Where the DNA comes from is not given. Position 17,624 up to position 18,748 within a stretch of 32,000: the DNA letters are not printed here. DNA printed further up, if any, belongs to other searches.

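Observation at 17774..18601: Internally duplicated PPC/DUF296 protein embedded between an acyl-CoA ligase and an SDR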

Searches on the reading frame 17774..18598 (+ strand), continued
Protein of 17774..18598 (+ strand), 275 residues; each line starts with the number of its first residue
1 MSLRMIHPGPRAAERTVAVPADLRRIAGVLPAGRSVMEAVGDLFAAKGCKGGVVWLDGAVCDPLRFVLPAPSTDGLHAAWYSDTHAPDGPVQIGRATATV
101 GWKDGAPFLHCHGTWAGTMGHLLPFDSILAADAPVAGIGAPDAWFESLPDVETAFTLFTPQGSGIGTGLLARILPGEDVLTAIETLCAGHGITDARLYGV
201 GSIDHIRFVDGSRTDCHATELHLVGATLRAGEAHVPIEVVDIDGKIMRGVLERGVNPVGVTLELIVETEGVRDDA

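Call 12: get_annotated_region(hit=H14, flank=8000)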
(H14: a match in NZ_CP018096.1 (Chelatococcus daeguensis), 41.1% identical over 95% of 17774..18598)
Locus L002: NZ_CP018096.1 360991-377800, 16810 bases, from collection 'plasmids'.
description: Chelatococcus daeguensis strain TAD1 plasmid pTAD1, complete sequence
organism: Chelatococcus daeguensis (NCBI taxid 444444)
taxonomy: Bacteria; Pseudomonadota; Alphaproteobacteria; Hyphomicrobiales; Chelatococcaceae; Chelatococcus; Chelatococcus daeguensis
host: -; source: sigle cell,power plant biotrickling filter; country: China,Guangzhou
typing (MOB-suite, as given by PLSDB): non-mobilizable
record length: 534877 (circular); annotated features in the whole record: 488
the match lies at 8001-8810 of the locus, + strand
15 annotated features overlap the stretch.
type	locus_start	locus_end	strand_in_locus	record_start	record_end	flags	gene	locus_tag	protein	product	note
CDS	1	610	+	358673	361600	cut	-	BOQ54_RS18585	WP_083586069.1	PAS domain-containing protein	-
CDS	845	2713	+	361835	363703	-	-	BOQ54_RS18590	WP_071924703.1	TRAP transporter large permease subunit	-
CDS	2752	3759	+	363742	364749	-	-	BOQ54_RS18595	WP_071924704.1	TRAP transporter substrate-binding protein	-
CDS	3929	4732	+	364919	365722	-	-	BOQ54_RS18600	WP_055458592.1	SDR family oxidoreductase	-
CDS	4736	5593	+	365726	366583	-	-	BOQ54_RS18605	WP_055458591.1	IclR family transcriptional regulator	GO:0006355 - regulation of DNA-templated transcription [Evidence IEA]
CDS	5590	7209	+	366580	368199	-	-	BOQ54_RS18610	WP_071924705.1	acyl-CoA synthetase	-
CDS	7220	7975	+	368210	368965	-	-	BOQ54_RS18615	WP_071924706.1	SDR family oxidoreductase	-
CDS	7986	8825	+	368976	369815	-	-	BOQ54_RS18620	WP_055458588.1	DUF296 domain-containing protein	-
CDS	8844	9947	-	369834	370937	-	-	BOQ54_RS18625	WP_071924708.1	LacI family DNA-binding transcriptional regulator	GO:0006355 - regulation of DNA-templated transcription [Evidence IEA]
CDS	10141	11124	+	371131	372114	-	-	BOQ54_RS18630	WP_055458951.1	autoinducer 2 ABC transporter substrate-binding protein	-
CDS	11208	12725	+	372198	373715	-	-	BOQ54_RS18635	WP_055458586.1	sugar ABC transporter ATP-binding protein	-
CDS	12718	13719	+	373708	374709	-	-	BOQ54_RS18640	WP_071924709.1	ABC transporter permease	GO:0008643 - carbohydrate transport [Evidence IEA]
CDS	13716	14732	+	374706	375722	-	-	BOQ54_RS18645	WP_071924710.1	ABC transporter permease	GO:0008643 - carbohydrate transport [Evidence IEA]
CDS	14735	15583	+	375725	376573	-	-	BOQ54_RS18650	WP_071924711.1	sugar phosphate isomerase/epimerase family protein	-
CDS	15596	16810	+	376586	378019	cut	-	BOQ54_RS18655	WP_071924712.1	FGGY family carbohydrate kinase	GO:0005975 - carbohydrate metabolic process [Evidence IEA]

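Call 13: get_annotated_region(hit=H22, flank=8000)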
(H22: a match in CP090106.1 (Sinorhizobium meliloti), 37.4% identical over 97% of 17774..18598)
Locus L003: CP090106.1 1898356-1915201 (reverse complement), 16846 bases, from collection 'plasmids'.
description: Sinorhizobium meliloti strain Ak57 plasmid pSymB, complete sequence
organism: Sinorhizobium meliloti (NCBI taxid 382)
taxonomy: Bacteria; Pseudomonadota; Alphaproteobacteria; Hyphomicrobiales; Rhizobiaceae; Sinorhizobium; Sinorhizobium meliloti
host: -; source: Medicago,Cell culture,Plant nodule; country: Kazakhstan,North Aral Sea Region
typing (MOB-suite, as given by PLSDB): non-mobilizable
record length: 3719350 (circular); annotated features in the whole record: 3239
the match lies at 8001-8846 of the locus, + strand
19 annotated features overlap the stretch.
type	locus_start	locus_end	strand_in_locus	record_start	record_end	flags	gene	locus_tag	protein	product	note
CDS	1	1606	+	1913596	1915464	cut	-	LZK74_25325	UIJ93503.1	TRAP transporter large permease subunit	-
CDS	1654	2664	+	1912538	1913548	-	-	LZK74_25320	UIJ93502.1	TRAP transporter substrate-binding protein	-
CDS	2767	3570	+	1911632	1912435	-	-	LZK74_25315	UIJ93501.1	glucose 1-dehydrogenase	-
CDS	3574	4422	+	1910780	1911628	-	-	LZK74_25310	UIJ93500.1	IclR family transcriptional regulator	-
CDS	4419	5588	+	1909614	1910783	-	-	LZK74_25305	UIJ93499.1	acetyl-CoA acetyltransferase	-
CDS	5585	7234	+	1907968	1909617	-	-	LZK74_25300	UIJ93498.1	acyl-CoA synthetase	-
CDS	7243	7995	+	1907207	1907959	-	-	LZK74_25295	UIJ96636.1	SDR family oxidoreductase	-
CDS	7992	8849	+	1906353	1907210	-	-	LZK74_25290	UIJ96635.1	DUF296 domain-containing protein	-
CDS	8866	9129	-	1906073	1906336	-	-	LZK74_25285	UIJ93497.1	hypothetical protein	-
CDS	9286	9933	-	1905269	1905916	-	-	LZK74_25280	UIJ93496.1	porin family protein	-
CDS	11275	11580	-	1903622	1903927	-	-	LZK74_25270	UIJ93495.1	hypothetical protein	-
CDS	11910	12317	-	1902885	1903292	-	-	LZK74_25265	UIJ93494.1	DUF1236 domain-containing protein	-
CDS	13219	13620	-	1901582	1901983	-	-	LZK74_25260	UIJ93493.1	DUF1236 domain-containing protein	-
CDS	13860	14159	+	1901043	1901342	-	-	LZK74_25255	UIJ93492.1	hypothetical protein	-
CDS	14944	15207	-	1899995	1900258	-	-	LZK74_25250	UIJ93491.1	hypothetical protein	-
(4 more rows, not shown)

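Call 30: find_homologous_proteins(query=L003:7992-8846:+)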
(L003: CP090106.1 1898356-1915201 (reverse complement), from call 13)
Query L003:7992-8846:+ (285 aa): 66 proteins with E <= 0.001 among 3428 candidates.
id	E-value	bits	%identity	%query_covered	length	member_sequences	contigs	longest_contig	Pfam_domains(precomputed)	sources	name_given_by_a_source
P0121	3.1e-179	613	95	100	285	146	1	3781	PF03479.21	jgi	jgi:predicted DNA-binding protein with PD1-like motif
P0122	2.6e-160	550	86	99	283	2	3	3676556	PF03479.21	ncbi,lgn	-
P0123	3.1e-149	514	79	100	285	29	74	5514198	PF03479.21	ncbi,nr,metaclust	ncbi:PCC domain-containing protein [Sinorhizobium medicae]|nr:DUF296 domain-containing protein [Sino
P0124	1.2e-124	434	67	100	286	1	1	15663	PF03479.21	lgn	-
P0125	5.6e-122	425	67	100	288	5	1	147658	PF03479.21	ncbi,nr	ncbi:putative DNA-binding protein with PD1-like motif [Rhizobium sp. PP-F2F-G48]|nr:putative DNA-bin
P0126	2.8e-118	413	65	100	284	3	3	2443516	PF03479.21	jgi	jgi:predicted DNA-binding protein with PD1-like motif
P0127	2.6e-116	406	65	100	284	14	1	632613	PF03479.21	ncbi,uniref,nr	ncbi:DUF296 domain-containing protein [Mesorhizobium sp. CGMCC 1.15528]|uniref:DUF296 domain-contain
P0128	1.3e-113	397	64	99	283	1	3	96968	PF03479.21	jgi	jgi:predicted DNA-binding protein with PD1-like motif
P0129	1.1e-112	394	64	99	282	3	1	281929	PF03479.21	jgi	jgi:predicted DNA-binding protein with PD1-like motif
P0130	6.1e-111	388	62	100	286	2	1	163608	PF03479.21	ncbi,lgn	-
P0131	9.1e-111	388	64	100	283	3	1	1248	PF03479.21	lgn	-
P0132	2.2e-109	383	63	99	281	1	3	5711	PF03479.21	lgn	-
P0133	3.3e-106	373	62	99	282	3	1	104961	PF03479.21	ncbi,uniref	ncbi:PCC domain-containing protein [Mesorhizobium sp. 1B3]|uniref:PCC domain-containing protein n=1 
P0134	1.3e-105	371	60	100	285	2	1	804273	PF03479.21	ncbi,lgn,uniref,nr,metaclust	ncbi:DUF296 domain-containing protein [Aurantimonas sp. Leaf443]|uniref:DUF296 domain-containing pro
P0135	1.0e-104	368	61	99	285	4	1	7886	PF03479.21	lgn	-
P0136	2.5e-104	367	61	100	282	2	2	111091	PF03479.21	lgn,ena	-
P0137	7.0e-103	362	58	100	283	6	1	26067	PF03479.21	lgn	-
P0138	2.8e-101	357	58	99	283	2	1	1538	PF03479.21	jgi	-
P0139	3.7e-101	356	60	100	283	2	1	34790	PF03479.21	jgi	jgi:predicted DNA-binding protein with PD1-like motif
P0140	3.8e-101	356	58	99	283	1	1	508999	PF03479.21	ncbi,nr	ncbi:MAG: DUF296 domain-containing protein [Rhizobiaceae bacterium]|nr:DUF296 domain-containing prot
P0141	2.2e-99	351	58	99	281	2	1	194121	PF03479.21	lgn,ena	-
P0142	2.3e-98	347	58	99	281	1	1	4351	PF03479.21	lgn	-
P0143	6.1e-98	346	56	100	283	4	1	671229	PF03479.21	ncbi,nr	ncbi:DUF296 domain-containing protein [Corticibacterium sp. UT-5YL-CI-8]|nr:DUF296 domain-containing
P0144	5.7e-97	343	61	91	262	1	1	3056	PF03479.21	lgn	-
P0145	8.2e-93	329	56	99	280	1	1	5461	PF03479.21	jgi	jgi:predicted DNA-binding protein with PD1-like motif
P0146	1.4e-91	325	55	100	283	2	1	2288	PF03479.21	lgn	-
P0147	8.3e-90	319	55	99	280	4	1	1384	PF03479.21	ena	-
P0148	3.2e-88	314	54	99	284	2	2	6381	PF03479.21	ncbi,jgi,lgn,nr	ncbi:MAG TPA: DUF296 domain-containing protein [Tianweitania sediminis]|jgi:predicted DNA-binding pr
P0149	1.3e-86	309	54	99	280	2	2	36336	PF03479.21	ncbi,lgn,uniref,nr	ncbi:DUF296 domain-containing protein [Tianweitania sp.]|uniref:DUF296 domain-containing protein n=1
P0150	2.5e-86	308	54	99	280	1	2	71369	PF03479.21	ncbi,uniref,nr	ncbi:DUF296 domain-containing protein [Tianweitania populi]|uniref:PPC domain-containing protein n=1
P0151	3.4e-85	304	57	87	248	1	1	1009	PF03479.21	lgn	-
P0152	5.9e-83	297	53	99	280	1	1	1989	PF03479.21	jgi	jgi:predicted DNA-binding protein with PD1-like motif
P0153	5.1e-82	294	50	100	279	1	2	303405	PF03479.21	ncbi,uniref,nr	ncbi:DUF296 domain-containing protein [Limoniibacter endophyticus]|uniref:DUF296 domain-containing p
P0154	2.6e-80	288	75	66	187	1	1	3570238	PF03479.21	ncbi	-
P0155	5.6e-75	270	48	99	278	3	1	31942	PF03479.21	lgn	-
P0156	6.8e-72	260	47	100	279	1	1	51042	PF03479.21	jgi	jgi:predicted DNA-binding protein with PD1-like motif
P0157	9.7e-72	260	46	99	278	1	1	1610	PF03479.21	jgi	jgi:predicted DNA-binding protein with PD1-like motif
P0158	1.3e-71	259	51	87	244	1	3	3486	PF03479.21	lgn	-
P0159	2.0e-71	259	47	99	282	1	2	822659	PF03479.21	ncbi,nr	ncbi:MAG: DUF296 domain-containing protein [Rhizobiaceae bacterium]|nr:DUF296 domain-containing prot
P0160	5.9e-70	254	46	100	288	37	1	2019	PF03479.21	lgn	-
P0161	1.8e-66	243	49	90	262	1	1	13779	PF03479.21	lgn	-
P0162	4.9e-66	241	46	100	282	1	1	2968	PF03479.21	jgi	jgi:hypothetical protein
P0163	3.8e-65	238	46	100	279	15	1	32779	PF03479.21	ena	-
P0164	4.9e-65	238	44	99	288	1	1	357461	PF03479.21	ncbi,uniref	ncbi:DUF296 domain-containing protein [Amorphus sp. 3PC139-8]|uniref:PCC domain-containing protein n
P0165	1.3e-64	236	44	92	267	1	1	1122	PF03479.21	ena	-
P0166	8.1e-64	234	45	100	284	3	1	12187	PF03479.21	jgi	jgi:predicted DNA-binding protein with PD1-like motif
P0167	7.2e-60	221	41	99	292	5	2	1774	PF03479.21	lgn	-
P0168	7.3e-59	218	45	92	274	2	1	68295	PF03479.21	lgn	-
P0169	1.3e-58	217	41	98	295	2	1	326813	PF03479.21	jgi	jgi:predicted DNA-binding protein with PD1-like motif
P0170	3.1e-56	209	41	99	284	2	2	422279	PF03479.21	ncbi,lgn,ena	-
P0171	8.2e-56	208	41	99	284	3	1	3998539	PF03479.21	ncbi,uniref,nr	ncbi:PCC domain-containing protein [Oricola thermophila]|uniref:DUF296 domain-containing protein n=1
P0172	1.2e-55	207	42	99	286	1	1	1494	PF03479.21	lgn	-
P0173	1.4e-55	207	42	99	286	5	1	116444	PF03479.21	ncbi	-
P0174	3.6e-55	206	40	100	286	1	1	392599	PF03479.21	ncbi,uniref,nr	ncbi:PCC domain-containing protein [Jiella sonneratiae]|uniref:DUF296 domain-containing protein n=1 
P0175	1.5e-53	200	39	100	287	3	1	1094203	PF03479.21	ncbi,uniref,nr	ncbi:DUF296 domain-containing protein [Jiella endophytica]|uniref:DUF296 domain-containing protein n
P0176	3.0e-52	196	41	90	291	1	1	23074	PF03479.21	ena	-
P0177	3.1e-52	196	39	100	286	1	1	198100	PF03479.21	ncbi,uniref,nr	ncbi:PCC domain-containing protein [Jiella avicenniae]|uniref:DUF296 domain-containing protein n=1 T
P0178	1.2e-49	187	38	98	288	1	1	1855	PF03479.21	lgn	-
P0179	1.8e-48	184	42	82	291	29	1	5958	PF03479.21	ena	-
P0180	1.7e-47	180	37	99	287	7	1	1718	PF03479.21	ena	-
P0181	5.9e-46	175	39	100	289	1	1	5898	PF03479.21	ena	-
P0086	9.4e-45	171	40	88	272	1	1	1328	PF03479.21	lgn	-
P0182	2.6e-42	163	35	99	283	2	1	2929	PF03479.21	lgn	-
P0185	2.9e-24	104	32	84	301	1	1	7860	PF03479.21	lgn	-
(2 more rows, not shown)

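Call 33: find_related_loci(query=A1, collection=genome_contigs, flank=10000)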
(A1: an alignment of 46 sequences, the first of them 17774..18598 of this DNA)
Query A1 (275 aa) in genome_contigs; peptide patterns used: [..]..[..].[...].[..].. (x = any residue, [..] = any of these).
264 stretches matched a pattern; 180 encode a relative of the query (tblastn E <= 1e-3); the best 80 are kept; 80 distinct loci.
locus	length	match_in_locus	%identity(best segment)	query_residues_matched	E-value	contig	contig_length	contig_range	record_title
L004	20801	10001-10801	83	1-267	9e-143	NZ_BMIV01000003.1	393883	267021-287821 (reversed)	Paracoccus acridae strain CGMCC 1.15419 sequence003, whole genome shotgun sequence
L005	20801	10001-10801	80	1-267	3e-139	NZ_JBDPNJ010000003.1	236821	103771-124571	Paracoccus sp. SSK6 3, whole genome shotgun sequence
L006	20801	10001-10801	79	1-267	4e-138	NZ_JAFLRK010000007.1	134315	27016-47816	Paracoccus shandongensis strain wg2 scaffold7.1-size134315, whole genome shotgun sequence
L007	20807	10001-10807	82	3-271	6e-138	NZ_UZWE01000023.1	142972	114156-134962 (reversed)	Paracoccus haematequi isolate aCIP1116241, whole genome shotgun sequence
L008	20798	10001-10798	81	1-266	2e-134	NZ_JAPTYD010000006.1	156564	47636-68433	Paracoccus benzoatiresistens strain EF6 NODE_6_length_156564_cov_197.500463, whole genome shotgun sequence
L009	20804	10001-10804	82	4-271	7e-134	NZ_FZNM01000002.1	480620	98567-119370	Paracoccus sediminis strain DSM 26170, whole genome shotgun sequence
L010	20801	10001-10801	81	1-267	3e-133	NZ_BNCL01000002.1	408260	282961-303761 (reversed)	Paracoccus aerius strain KCTC 42845 sequence002, whole genome shotgun sequence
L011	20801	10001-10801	80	1-267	6e-133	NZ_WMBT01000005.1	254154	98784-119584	Paracoccus lichenicola strain YIM 132242 Scaffold5_1, whole genome shotgun sequence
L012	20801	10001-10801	81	1-267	4e-131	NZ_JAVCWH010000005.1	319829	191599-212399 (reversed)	Paracoccus yibinensis strain WLY502 Scaffolds_5_319829, whole genome shotgun sequence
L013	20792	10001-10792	80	4-267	2e-129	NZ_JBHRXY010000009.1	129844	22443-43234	Paracoccus angustae strain KCTC 42473 spades_K_21_77_9, whole genome shotgun sequence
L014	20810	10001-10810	73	4-269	5e-122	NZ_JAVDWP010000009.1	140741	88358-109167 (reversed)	Pseudotabrizicola sp. 4114 Ga0454472_09, whole genome shotgun sequence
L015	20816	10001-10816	69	1-267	6e-120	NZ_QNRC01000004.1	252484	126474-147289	Paracoccus siganidrum strain M26 Scaffold4, whole genome shotgun sequence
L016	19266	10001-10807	71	3-267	2e-119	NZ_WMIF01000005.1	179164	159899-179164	Paracoccus limosus strain JCM 17370 Scaffold5, whole genome shotgun sequence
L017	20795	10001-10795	72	3-267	3e-117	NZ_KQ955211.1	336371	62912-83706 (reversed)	Paracoccus aminovorans strain HPD-2 Scaffold4, whole genome shotgun sequence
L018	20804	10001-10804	70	4-267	1e-116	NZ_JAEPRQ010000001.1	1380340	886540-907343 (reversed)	Paracoccus caeni strain MJ17 NODE_1_length_1380340_cov_53.418155, whole genome shotgun sequence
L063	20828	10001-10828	46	7-267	3e-69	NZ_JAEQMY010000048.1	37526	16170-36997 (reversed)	Microvirga aerilata strain 5420S-16 NODE_48_length_37526_cov_30.065930, whole genome shotgun sequence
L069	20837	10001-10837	44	4-267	7e-66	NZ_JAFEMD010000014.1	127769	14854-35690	Microvirga arvi strain BT689 NODE_14_length_127769_cov_29.321578, whole genome shotgun sequence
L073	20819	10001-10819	43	7-269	2e-63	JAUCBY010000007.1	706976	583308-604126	MAG: Xanthobacter sp. isolate R4x_68d_np_Bin1.8 contig_502, whole genome shotgun sequence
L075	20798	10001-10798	47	7-266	1e-62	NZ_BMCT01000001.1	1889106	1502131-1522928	Azorhizobium oxalatiphilum strain CCM 7897 sequence01, whole genome shotgun sequence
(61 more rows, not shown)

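Call 40: search_protein_families(library=pfam, proteins=[L069:422-1474:-, L069:1484-2242:-, L069:8831-9613:+, L069:8890-9963:+, L069:8055-9068:+, L069:11502-12788:+, L069:12857-14446:+, L069:137-1408:+], max_evalue=0.001)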
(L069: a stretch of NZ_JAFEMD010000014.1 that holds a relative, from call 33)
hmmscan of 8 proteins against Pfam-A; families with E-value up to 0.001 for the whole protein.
L069:422-1474:- (350 aa): 0 families

L069:1484-2242:- (252 aa): 6 families
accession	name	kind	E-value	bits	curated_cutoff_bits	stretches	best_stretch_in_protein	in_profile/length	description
PF13561.12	adh_short_C2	-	1.5e-61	208.5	27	1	12-245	3-236/236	Enoyl-(Acyl carrier protein) reductase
PF00106.31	adh_short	-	5e-56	189.7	26.6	1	5-196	2-193/195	short chain dehydrogenase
PF08659.16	KR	-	1.1e-21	78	22.6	1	5-157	2-154/180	KR domain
PF01370.27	Epimerase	-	2.5e-07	30.8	20.9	1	6-125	1-105/240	NAD dependent epimerase/dehydratase family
PF23441.1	SDR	-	7.9e-06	25.9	27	1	4-243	8-254/258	SDR-like rossmann domain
PF16363.11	GDP_Man_Dehyd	-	0.00011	22.2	27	1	7-75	1-75/332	GDP-mannose 4,6 dehydratase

L069:8831-9613:+ (261 aa): 0 families

L069:8890-9963:+ (358 aa): 3 families
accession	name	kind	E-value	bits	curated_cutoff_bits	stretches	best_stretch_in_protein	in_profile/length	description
PF00561.26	Abhydrolase_1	-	2.5e-22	80.2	25.8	1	87-323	2-245/245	alpha/beta hydrolase fold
PF12697.13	Abhydrolase_6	-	2.8e-18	67.8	26.3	1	88-327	1-215/217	Alpha/beta hydrolase family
PF12146.15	Hydrolase_4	-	2e-07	31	27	1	138-318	57-234/239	Serine aminopeptidase, S33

L069:8055-9068:+ (338 aa): 3 families
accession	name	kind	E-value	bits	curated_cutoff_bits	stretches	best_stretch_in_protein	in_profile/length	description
PF13561.12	adh_short_C2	-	2.9e-56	191.1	27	1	96-330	9-235/236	Enoyl-(Acyl carrier protein) reductase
PF00106.31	adh_short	-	3.6e-44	151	26.6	1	93-270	10-186/195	short chain dehydrogenase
PF23441.1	SDR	-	2.3e-06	27.6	27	1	137-329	66-254/258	SDR-like rossmann domain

L069:11502-12788:+ (429 aa): 2 families
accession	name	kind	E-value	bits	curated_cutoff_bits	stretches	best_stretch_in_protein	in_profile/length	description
PF13433.12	Peripla_BP_5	-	2.5e-160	534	27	1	34-402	1-361/363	Periplasmic binding protein domain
PF13458.12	Peripla_BP_6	-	6.4e-71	240.2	31.7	1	33-382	1-343/343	Periplasmic binding protein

L069:12857-14446:+ (530 aa): 2 families
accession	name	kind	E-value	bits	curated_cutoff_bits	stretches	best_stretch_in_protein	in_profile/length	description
PF02653.21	BPD_transp_2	-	5.9e-46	157.2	26.8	1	240-511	4-266/269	Branched-chain amino acid transport system / permease component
PF13646.12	HEAT_2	-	1.7e-05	25.4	27.7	1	121-168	40-86/88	HEAT repeats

L069:137-1408:+ (424 aa): 1 family
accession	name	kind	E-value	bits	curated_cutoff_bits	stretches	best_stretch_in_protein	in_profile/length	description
PF02653.21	BPD_transp_2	-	5.5e-41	140.9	26.8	1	81-415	2-269/269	Branched-chain amino acid transport system / permease component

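Call 41: predict_structure(alignment_id=A1)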
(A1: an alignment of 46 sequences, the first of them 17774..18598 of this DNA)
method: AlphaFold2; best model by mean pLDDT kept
length: 275 residues; sequences in the alignment: 46
mean_pLDDT: 96.0   pTM: 0.92
mean pLDDT of the five models: 96.0, 95.6, 95.5, 95.2, 95.1
residues with pLDDT >= 90: 261; 70-90: 7; 50-70: 3; < 50: 4
segments of 3 or more residues with pLDDT < 50: 272-275
pLDDT, mean of each block of 10 residues (from residue 1): 84 97 98 99 98 99 98 93 97 99 98 97 99 98 98 97 93 98 98 98 97 95 98 98 98 97 95 48
secondary structure, 60 per line:
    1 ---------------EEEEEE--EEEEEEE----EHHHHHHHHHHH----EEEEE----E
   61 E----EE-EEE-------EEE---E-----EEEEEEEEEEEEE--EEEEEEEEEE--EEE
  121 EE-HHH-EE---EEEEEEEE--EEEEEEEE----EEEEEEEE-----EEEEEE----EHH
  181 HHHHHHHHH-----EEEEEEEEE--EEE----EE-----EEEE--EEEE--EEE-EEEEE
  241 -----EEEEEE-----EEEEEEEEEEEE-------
elements in order: E16-21 E24-30 H36-46 E51-55 E69-71 E79-81 E91-103 E106-115 E118-122 E133-140 E143-150 E155-162 E168-173 H179-189 E195-203 E206-208 E220-223 E226-229 E232-234 E236-240 E246-251 E257-268
